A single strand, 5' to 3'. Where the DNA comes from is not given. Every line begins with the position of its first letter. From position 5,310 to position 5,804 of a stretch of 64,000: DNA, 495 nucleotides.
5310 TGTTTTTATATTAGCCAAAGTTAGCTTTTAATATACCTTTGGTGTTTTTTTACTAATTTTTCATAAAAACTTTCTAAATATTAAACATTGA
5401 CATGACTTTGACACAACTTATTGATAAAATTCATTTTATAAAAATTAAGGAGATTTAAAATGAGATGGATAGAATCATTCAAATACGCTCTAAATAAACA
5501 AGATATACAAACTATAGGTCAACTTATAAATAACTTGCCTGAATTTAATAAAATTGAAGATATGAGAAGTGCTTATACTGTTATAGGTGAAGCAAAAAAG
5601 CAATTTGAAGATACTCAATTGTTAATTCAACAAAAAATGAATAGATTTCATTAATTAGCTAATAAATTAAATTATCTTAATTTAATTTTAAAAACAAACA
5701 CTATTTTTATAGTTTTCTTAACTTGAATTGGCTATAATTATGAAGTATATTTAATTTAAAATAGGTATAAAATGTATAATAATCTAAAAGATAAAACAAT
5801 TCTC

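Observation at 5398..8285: A 35-bp promoter module present twice, bracketing an OmpR-type two-component system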

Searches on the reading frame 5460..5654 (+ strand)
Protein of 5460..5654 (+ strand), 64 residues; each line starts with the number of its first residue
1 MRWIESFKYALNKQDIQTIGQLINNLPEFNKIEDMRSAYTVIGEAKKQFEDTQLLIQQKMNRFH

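Call 5: search_protein_families(library=pfam, proteins=[window:5460-5654:+], max_evalue=0.1)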
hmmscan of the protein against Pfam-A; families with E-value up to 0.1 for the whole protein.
window:5460-5654:+ (64 aa): 1 family
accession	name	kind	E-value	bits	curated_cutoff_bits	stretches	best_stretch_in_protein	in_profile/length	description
PF15490.12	Ten1_2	-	0.033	14.3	27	1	31-60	65-91/117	Telomere-capping, CST complex subunit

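Call 35: find_homologous_proteins(query=window:5460-5651:+, max_evalue=0.01)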
Query window:5460-5651:+ (64 aa): 7 proteins with E <= 0.01 among 7 candidates.
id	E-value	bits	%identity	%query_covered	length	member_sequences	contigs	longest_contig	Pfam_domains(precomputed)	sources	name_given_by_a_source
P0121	9.0e-33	128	95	100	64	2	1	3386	-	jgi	-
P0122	1.2e-25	106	77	100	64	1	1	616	-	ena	-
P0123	7.5e-22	94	67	100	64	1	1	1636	-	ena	-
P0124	5.3e-19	85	63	100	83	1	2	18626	-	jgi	jgi:uncharacterized protein YukE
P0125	2.6e-17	80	63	97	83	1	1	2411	-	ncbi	-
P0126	7.3e-17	78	63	97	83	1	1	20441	-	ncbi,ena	-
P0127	2.5e-15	73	56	100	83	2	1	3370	-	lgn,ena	-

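Call 37: find_encoding_contigs(protein=P0124, flank=5000, max_places=2)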
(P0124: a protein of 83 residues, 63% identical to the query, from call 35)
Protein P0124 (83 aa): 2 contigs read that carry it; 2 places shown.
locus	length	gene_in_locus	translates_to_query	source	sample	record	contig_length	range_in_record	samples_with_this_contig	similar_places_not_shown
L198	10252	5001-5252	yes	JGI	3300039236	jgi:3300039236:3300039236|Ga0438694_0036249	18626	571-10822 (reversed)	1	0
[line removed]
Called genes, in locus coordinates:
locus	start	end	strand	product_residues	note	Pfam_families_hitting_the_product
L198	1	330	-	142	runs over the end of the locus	-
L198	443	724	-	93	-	-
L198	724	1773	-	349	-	PF02119:FlgI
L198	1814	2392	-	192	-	PF03602:Cons_hypoth95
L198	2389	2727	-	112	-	-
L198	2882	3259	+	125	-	PF03646:FlaG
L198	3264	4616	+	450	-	PF02465:FliD_N, PF07195:FliD_C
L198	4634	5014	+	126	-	PF02561:FliS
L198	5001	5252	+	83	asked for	-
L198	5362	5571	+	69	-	-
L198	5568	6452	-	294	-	PF01545:Cation_efflux, PF16916:ZT_dimer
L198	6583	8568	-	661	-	PF00028:Cadherin (weak), PF05689:InvE_AD (faint), PF07603:Lcl_C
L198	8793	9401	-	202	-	PF03458:Gly_transporter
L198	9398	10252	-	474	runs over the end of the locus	?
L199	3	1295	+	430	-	?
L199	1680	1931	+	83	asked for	-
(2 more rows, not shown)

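Call 38: find_encoding_contigs(protein=P0126, flank=5000, max_places=2)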
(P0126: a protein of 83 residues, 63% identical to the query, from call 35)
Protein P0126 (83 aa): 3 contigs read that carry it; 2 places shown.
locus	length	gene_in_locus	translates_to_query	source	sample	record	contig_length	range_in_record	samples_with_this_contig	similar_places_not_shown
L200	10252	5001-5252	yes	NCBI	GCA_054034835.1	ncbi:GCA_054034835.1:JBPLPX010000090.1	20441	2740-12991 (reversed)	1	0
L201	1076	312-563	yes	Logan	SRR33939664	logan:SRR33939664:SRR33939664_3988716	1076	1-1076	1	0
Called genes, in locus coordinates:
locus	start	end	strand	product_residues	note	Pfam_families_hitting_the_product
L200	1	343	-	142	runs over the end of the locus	-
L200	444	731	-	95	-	PF10135:Rod-binding (faint)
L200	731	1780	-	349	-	PF02119:FlgI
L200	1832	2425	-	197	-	PF03602:Cons_hypoth95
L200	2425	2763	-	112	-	-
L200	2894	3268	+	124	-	PF03646:FlaG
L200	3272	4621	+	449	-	PF02465:FliD_N, PF07195:FliD_C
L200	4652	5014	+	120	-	PF02561:FliS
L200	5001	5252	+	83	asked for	-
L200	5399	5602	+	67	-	-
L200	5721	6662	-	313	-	PF01545:Cation_efflux, PF16916:ZT_dimer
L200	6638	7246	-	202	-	PF03458:Gly_transporter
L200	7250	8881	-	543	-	PF00682:HMGL-like, PF22615:IPMS_D2, PF08502:LeuA_dimer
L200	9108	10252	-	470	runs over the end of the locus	PF14520:HHH_5 (faint), PF11731:Cdd1 (faint), PF14229:DUF4332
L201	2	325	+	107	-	?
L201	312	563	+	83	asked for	-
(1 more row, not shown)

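Call 39: find_encoding_contigs(protein=P0123, flank=2000, max_places=2)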
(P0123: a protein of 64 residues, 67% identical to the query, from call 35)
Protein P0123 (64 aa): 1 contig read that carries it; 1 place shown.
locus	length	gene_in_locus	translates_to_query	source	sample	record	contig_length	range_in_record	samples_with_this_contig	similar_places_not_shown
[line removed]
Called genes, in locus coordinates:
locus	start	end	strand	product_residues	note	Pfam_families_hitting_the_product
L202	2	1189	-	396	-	?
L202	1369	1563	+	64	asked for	-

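Call 41: search_protein_families(library=ncbifam, proteins=[window:5460-5651:+, P0124, P0126], max_evalue=0.1)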
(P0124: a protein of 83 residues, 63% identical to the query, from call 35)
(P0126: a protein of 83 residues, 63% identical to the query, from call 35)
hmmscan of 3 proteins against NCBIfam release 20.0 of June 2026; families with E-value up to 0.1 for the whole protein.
window:5460-5651:+ (64 aa): 1 family
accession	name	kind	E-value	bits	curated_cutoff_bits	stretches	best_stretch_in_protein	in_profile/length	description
NF011438.0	PRK14867.1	equivalog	0.062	11.7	1143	1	3-54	307-359/659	DNA topoisomerase VI subunit B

P0124 (83 aa): 3 families
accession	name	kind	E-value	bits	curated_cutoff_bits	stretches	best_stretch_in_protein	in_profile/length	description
NF010209.0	PRK13676.1-1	equivalog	0.005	17.5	130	1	21-75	14-67/113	YlbF/YmcA family competence regulator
NF045862.1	glide_MMOB1630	exception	0.009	15.2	250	1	21-74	260-313/321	MMOB1630 family gliding motility ATPase complex subunit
TIGR03930.1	WXG100_ESAT6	subfamily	0.021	15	44.85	1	41-68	41-68/90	WXG100 family type VII secretion target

P0126 (83 aa): 3 families
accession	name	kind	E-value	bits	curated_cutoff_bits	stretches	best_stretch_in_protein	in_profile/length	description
TIGR03545.1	TIGR03545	subfamily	0.0061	15.1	173.35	1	10-68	202-261/556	TIGR03545 family protein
NF047388.1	SA1320_fam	subfamily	0.014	13.9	230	1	18-74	256-312/644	SA1320 family protein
NF003657.0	PRK05289.1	equivalog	0.047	12.8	226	1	30-75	208-253/264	acyl-ACP--UDP-N-acetylglucosamine O-acyltransferase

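Call 42: search_protein_families(library=pfam, proteins=[P0124, P0126, P0127, L198:5362-5568:+], max_evalue=0.1)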
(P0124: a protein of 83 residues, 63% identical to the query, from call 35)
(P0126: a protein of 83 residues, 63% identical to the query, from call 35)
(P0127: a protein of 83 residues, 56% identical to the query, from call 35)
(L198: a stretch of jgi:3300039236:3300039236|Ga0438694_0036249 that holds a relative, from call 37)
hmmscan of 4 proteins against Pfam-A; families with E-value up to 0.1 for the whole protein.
P0124 (83 aa): 3 families
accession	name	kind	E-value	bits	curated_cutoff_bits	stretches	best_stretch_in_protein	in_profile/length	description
PF16034.10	JAKMIP_CC3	-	0.012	15.8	30.2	1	13-72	104-170/200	JAKMIP CC3 domain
PF06013.18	WXG100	-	0.015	16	27.3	1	31-76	33-76/86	Proteins of 100 residues with WXG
PF25464.1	DUF7900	-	0.047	14.7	27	1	19-77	40-95/97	Domain of unknown function (DUF7900)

P0126 (83 aa): 1 family
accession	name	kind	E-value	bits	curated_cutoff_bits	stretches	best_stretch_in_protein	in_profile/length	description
PF16828.10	GAGBD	-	0.0088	16.8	27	1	9-80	6-74/152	GAG-binding domain on surface antigen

P0127 (83 aa): 1 family
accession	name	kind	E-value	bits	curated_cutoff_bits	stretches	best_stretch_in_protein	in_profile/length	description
PF06013.18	WXG100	-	0.054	14.2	27.3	1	31-66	33-66/86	Proteins of 100 residues with WXG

L198:5362-5568:+ (69 aa): 0 families

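Call 52: predict_structure(alignment_id=A5)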
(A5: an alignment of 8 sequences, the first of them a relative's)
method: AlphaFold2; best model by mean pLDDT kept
length: 83 residues; sequences in the alignment: 8
mean_pLDDT: 81.3   pTM: 0.43
mean pLDDT of the five models: 81.3, 78.5, 78.4, 75.4, 75.2
residues with pLDDT >= 90: 26; 70-90: 43; 50-70: 14; < 50: 0
segments of 3 or more residues with pLDDT < 50: none
pLDDT, mean of each block of 10 residues (from residue 1): 71 79 80 88 94 93 86 67 56
secondary structure, 60 per line:
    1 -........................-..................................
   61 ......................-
elements in order: H2-25 H27-82

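Call 57: fold_search(model_id=the predicted structure, library=pdb)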
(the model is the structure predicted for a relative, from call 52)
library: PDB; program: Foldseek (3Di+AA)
matches with E <= 10: 0; with E <= 0.001: 0
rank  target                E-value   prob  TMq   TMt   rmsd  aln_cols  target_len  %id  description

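Call 76: find_homologous_proteins(query=A5, max_evalue=0.01)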
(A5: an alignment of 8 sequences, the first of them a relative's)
Query A5 (8 sequences) (83 aa, profile of the alignment): 45 proteins with E <= 0.01 among 75 candidates.
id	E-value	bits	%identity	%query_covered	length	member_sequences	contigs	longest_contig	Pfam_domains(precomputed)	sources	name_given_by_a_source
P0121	3.4e-35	138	63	77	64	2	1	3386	-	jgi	-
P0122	5.9e-35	137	66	77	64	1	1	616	-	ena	-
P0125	1.1e-34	136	88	100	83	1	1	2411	-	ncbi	-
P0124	1.9e-34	135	100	100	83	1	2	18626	-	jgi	jgi:uncharacterized protein YukE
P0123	7.7e-34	133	53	77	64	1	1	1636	-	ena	-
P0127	1.2e-33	133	81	100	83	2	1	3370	-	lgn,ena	-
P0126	1.2e-33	133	71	100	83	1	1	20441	-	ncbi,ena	-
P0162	9.5e-33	130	59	77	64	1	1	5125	-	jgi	-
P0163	9.8e-33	130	75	100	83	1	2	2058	-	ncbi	-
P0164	1.0e-32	130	75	100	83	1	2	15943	-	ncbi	-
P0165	2.6e-32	128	56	77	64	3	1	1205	-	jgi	jgi:hypothetical protein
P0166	6.3e-32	127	85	99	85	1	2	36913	-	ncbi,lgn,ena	-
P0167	8.4e-32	127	86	100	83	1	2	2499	-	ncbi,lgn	-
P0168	5.0e-31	124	65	76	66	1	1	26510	-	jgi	jgi:IS1 family transposase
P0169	7.0e-31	124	83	100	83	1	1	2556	-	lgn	-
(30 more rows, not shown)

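Call 77: find_encoding_contigs(protein=P0168, flank=4000, max_places=1)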
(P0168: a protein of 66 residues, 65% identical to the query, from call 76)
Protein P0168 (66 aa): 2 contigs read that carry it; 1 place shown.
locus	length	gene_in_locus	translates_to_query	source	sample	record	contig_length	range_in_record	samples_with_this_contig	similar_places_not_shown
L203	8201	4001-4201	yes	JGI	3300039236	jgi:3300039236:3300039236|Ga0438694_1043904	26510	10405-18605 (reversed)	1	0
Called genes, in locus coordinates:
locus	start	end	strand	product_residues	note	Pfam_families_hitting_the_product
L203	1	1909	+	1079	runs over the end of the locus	PF25596:CPSase_L_D1, PF02786:CPSase_L_D2, PF02787:CPSase_L_D3, PF25596:CPSase_L_D1, PF02222:ATP-grasp, PF02786:CPSase_L_D2, PF07478:Dala_Dala_lig_C, PF02142:MGS, +3 more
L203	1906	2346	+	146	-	PF01300:Sua5_yciO_yrdC (weak)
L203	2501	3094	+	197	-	-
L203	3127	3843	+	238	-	PF00149:Metallophos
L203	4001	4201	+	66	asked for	-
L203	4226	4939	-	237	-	PF01027:Bax1-I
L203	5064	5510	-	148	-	PF20159:YidB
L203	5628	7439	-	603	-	PF00009:GTP_EFTU, PF01926:MMR_HSR1 (weak), PF22042:EF-G_D2, PF03144:GTP_EFTU_D2, PF00679:EFG_C, PF21018:BipA_C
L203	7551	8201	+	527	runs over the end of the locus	PF02120:Flg_hook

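Call 78: find_encoding_contigs(protein=P0162, flank=4000, max_places=1)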
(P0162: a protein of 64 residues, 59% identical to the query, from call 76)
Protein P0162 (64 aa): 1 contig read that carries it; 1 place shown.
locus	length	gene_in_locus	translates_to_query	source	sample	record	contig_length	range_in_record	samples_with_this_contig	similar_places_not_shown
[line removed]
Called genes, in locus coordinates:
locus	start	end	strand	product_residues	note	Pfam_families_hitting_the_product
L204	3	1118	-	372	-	?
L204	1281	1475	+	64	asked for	-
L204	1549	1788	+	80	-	-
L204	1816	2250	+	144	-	-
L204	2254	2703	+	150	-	-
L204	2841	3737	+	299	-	-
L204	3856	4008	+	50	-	PF02518:HATPase_c (weak)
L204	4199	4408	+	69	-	-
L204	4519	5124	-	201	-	?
